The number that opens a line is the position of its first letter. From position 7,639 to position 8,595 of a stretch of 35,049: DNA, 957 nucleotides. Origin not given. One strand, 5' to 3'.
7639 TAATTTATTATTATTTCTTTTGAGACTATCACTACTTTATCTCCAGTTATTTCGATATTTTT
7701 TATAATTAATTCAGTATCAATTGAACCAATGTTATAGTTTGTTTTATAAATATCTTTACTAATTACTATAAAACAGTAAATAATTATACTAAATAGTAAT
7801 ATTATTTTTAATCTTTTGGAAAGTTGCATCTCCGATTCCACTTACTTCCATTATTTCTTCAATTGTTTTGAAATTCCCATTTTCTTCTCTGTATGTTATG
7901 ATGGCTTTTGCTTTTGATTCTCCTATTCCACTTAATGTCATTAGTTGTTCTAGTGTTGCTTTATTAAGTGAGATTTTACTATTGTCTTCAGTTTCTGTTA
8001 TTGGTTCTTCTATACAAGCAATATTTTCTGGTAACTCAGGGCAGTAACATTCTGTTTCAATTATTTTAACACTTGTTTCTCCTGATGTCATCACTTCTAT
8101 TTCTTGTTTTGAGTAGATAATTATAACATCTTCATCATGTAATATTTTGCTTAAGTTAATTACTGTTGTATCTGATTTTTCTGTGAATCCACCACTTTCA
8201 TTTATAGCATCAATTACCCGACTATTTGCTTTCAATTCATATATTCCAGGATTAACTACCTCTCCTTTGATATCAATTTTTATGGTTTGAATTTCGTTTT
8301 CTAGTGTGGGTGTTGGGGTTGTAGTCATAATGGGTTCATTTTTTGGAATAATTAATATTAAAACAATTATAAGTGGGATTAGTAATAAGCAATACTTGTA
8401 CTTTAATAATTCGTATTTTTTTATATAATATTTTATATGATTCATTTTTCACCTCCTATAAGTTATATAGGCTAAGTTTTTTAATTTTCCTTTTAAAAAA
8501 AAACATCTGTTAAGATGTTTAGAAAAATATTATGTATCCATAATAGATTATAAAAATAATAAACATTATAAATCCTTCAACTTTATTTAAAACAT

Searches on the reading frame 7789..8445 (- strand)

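Call 18: search_protein_families(library=pfam, proteins=[window:7789-8445:-], max_evalue=0.001)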
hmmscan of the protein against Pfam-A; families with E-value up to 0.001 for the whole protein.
window:7789-8445:- (218 aa): 7 families
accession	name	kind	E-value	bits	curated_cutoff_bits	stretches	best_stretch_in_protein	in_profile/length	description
PF12836.13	HHH_3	-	6.5e-22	77.9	27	1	155-217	3-65/65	Helix-hairpin-helix motif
PF00633.29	HHH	-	7.6e-14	51.2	24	2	159-185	4-30/30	Helix-hairpin-helix motif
PF10531.15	SLBB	-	9.1e-13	48.3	27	1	57-108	2-52/55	SLBB domain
PF22461.2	SLBB_2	-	1.5e-05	25.4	27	1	56-99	2-47/79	SLBB domain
PF14520.12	HHH_5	-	1.9e-05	25.5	27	0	162-183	31-52/57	Helix-hairpin-helix domain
PF12826.13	HHH_2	-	7.9e-05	23.2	27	0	160-194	29-63/64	Helix-hairpin-helix motif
PF03934.19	T2SSK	-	0.00072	20.3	24.2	1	161-217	4-61/63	Type II secretion system (T2SS), protein K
